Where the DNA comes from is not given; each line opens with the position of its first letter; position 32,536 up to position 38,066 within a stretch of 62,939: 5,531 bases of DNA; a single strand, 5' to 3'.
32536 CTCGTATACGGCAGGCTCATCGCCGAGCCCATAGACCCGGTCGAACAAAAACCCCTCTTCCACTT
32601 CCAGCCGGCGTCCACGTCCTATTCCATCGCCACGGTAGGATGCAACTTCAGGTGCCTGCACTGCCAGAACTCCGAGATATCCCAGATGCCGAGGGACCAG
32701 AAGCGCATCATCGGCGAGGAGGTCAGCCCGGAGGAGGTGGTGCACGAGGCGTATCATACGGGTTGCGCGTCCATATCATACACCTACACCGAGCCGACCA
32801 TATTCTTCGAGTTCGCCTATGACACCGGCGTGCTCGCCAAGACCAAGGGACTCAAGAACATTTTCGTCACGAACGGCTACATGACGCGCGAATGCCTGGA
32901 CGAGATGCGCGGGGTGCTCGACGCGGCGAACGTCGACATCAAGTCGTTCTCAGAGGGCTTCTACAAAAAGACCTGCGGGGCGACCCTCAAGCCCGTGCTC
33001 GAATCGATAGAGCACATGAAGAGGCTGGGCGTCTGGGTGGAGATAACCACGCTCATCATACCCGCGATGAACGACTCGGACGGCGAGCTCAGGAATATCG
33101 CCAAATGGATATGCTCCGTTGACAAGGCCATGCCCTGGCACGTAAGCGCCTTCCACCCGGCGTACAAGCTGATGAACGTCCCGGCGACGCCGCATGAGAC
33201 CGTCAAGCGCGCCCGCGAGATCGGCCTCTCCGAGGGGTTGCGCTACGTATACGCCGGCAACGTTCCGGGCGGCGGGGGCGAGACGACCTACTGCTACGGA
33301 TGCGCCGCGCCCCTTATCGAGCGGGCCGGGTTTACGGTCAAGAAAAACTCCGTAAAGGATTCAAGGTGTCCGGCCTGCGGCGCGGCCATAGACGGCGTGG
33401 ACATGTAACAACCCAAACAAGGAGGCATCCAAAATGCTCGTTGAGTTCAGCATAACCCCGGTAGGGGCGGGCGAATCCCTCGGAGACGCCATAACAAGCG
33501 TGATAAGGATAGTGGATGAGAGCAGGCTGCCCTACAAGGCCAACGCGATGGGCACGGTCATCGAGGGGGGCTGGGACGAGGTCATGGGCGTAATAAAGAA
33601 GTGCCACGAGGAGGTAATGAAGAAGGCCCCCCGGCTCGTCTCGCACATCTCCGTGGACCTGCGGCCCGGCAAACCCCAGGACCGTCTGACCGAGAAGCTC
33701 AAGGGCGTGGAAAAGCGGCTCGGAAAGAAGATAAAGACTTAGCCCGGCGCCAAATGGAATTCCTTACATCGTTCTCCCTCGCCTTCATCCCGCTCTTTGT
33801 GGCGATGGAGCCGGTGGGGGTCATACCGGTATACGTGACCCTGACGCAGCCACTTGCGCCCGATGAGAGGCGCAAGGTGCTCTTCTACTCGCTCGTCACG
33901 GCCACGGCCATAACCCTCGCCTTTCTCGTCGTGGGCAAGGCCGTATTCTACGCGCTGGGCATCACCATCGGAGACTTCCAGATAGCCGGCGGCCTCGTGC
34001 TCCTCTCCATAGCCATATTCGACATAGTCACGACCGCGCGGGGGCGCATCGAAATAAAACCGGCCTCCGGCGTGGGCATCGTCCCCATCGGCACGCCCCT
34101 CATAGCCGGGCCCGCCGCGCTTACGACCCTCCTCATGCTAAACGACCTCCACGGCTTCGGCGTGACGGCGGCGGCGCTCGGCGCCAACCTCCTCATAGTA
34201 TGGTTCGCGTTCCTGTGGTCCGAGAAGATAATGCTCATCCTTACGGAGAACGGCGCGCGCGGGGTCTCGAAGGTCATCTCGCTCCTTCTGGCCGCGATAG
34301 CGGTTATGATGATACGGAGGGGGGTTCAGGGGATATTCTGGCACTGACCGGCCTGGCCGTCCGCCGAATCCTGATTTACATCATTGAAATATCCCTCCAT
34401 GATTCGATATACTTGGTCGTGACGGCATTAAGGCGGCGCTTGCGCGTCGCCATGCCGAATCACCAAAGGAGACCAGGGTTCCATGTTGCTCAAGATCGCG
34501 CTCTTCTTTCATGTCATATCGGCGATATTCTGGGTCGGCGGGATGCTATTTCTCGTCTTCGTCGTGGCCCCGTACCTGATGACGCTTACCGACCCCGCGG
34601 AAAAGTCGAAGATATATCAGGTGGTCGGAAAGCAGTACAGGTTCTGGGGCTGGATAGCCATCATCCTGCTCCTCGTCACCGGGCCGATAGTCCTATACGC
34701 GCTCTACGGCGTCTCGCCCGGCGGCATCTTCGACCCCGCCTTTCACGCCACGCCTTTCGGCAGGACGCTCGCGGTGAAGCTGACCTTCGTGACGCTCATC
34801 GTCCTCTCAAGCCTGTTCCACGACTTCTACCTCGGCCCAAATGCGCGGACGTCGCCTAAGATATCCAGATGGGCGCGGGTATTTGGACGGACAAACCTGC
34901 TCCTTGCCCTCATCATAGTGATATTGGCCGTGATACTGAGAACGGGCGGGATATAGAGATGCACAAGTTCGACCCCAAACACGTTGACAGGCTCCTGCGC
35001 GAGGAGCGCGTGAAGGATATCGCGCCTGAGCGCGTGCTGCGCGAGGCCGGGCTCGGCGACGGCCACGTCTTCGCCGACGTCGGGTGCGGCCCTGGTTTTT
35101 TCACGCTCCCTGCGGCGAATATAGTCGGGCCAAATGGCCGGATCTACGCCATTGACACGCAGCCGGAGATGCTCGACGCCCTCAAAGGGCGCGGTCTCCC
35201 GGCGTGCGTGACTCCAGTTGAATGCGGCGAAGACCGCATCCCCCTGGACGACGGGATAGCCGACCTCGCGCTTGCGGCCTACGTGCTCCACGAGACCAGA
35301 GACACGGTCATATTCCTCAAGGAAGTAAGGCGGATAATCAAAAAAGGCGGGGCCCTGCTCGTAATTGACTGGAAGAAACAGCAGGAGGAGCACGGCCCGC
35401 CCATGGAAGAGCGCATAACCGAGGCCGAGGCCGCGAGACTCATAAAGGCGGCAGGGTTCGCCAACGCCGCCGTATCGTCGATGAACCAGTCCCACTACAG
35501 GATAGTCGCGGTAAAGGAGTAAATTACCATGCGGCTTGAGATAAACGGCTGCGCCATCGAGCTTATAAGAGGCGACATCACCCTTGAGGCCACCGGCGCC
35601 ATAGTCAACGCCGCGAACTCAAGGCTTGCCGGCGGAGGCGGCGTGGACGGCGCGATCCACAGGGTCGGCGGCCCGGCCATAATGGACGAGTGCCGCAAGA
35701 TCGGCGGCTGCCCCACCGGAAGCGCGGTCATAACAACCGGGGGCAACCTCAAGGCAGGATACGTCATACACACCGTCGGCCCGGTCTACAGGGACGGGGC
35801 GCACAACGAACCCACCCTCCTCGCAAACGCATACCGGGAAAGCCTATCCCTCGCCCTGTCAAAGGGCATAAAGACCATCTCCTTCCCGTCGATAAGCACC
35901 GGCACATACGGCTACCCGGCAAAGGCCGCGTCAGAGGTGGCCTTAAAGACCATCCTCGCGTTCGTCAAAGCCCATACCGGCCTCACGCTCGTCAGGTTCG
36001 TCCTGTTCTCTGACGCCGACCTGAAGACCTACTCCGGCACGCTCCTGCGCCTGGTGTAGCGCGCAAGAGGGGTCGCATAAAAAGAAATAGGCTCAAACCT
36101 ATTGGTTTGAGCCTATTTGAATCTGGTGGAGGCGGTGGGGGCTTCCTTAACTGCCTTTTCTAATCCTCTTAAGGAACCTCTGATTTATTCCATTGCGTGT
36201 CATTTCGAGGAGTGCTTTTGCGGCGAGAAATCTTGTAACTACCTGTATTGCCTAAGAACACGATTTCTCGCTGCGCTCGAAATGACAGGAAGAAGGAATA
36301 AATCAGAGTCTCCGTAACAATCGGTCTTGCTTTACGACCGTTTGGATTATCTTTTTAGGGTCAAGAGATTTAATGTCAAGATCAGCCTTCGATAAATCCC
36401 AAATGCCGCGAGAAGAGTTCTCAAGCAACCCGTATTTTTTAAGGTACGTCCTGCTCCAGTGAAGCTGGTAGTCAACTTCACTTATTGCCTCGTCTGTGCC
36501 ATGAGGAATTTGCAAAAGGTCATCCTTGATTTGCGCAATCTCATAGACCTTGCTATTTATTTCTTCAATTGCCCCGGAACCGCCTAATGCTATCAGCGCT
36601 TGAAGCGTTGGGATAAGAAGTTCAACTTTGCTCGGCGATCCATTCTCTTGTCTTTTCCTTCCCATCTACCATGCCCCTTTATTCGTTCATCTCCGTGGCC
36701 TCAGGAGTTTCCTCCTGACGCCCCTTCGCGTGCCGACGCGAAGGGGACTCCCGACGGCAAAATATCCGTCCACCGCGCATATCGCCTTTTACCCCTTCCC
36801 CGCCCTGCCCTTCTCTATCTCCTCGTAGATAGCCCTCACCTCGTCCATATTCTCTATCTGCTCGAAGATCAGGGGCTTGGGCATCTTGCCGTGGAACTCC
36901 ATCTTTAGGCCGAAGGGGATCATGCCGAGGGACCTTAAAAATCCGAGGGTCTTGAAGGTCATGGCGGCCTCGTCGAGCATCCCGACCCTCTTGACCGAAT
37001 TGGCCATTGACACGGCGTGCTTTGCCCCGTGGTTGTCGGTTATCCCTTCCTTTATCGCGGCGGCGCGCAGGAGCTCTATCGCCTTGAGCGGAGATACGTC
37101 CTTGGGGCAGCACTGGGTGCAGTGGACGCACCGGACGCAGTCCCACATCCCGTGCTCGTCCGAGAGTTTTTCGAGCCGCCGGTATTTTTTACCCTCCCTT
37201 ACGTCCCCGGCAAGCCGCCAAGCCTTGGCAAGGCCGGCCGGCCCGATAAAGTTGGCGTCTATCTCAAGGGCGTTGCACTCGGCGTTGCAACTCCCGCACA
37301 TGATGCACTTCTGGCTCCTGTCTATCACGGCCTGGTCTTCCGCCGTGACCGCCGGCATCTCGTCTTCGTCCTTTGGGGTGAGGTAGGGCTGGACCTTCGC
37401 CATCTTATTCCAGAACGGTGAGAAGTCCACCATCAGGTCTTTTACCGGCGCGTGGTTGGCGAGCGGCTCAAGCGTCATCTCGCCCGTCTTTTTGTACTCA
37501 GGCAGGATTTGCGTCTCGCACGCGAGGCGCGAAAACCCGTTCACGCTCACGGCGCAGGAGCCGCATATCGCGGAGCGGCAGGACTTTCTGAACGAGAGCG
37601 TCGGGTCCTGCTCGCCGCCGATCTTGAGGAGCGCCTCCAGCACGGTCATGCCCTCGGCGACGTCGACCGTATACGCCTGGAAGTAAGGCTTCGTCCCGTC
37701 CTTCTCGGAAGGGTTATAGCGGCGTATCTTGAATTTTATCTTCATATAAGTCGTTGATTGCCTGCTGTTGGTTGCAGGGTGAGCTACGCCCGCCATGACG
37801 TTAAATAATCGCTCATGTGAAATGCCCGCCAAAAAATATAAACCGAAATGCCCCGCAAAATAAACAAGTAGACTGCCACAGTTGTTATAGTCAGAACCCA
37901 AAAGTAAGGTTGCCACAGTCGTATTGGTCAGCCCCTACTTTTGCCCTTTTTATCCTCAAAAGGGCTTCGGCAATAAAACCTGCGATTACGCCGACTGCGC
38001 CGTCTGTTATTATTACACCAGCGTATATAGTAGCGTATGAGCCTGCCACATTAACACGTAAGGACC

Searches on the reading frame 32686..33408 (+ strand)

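Call 8: search_protein_families(library=pfam, proteins=[window:32686-33408:+], max_evalue=0.001)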
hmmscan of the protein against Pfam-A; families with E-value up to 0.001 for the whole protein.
window:32686-33408:+ (240 aa): 1 family
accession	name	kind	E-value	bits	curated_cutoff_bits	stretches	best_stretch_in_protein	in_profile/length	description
PF04055.27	Radical_SAM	-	9.6e-16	58.8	29.5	1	6-141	21-165/166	Radical SAM superfamily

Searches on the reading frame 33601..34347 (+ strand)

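Call 8: search_protein_families(library=pfam, proteins=[window:33601-34347:+], max_evalue=0.001)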
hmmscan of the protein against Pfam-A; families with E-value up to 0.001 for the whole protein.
window:33601-34347:+ (248 aa): 1 family
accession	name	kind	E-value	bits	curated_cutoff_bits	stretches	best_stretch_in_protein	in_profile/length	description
PF01914.23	MarC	-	8.1e-32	110.7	23.9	1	56-246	2-203/203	MarC family integral membrane protein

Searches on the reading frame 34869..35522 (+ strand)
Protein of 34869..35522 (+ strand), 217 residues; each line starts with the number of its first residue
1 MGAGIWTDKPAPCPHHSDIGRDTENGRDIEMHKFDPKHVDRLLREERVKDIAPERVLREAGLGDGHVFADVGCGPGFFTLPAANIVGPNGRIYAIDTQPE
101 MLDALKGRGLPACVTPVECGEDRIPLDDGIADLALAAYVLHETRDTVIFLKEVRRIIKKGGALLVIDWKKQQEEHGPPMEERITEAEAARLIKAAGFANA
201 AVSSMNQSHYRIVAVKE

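Call 8: search_protein_families(library=pfam, proteins=[window:34869-35522:+], max_evalue=0.001)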
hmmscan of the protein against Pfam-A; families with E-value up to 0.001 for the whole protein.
window:34869-35522:+ (217 aa): 8 families
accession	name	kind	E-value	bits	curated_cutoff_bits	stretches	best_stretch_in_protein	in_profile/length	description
PF08241.18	Methyltransf_11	-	2.4e-15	57.4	21.2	1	70-164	2-94/95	Methyltransferase domain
PF13847.12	Methyltransf_31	-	1.9e-13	50.8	27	1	65-174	4-118/145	Methyltransferase domain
PF13649.12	Methyltransf_25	-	6.2e-13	49.7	27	1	70-161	3-97/97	Methyltransferase domain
PF01209.24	Ubie_methyltran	-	2.3e-10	40.7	20.1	1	61-171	44-157/233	ubiE/COQ5 methyltransferase family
PF08242.18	Methyltransf_12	-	3.5e-10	40.9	30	1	70-163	2-98/98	Methyltransferase domain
PF05148.21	Methyltransf_8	-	6.3e-06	26.6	27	1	117-169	109-160/219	Hypothetical methyltransferase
PF13489.12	Methyltransf_23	-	2.5e-05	24.5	27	1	62-178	20-124/164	Methyltransferase domain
PF01728.25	FtsJ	-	0.00031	21.2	24.1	1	61-102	17-58/181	FtsJ-like methyltransferase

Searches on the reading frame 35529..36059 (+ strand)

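Call 8: search_protein_families(library=pfam, proteins=[window:35529-36059:+], max_evalue=0.001)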
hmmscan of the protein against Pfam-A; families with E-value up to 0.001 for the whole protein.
window:35529-36059:+ (176 aa): 1 family
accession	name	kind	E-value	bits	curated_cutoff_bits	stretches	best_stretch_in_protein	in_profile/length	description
PF01661.27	Macro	-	2.3e-43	147.3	22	1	26-138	1-118/118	Macro domain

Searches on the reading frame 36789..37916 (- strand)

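Call 8: search_protein_families(library=pfam, proteins=[window:36789-37916:-], max_evalue=0.001)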
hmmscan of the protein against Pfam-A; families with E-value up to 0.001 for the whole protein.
window:36789-37916:- (375 aa): 6 families
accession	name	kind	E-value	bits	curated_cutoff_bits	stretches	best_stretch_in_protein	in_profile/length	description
PF13085.11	Fer2_3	-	8.5e-33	113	27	1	61-169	1-106/107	2Fe-2S iron-sulfur cluster binding domain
PF13183.11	Fer4_8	-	1.4e-08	35.6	27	1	202-274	3-68/68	4Fe-4S dicluster domain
PF13237.11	Fer4_10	-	5e-07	30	25.5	1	198-271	3-53/53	4Fe-4S dicluster domain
PF00111.32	Fer2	-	1.1e-05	25.7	21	1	82-126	8-48/77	2Fe-2S iron-sulfur cluster binding domain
PF13534.11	Fer4_17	-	3.6e-05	24.6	22.2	1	203-275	1-61/61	4Fe-4S dicluster domain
PF13187.11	Fer4_9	-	6.2e-05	23.4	27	1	203-273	1-50/52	4Fe-4S dicluster domain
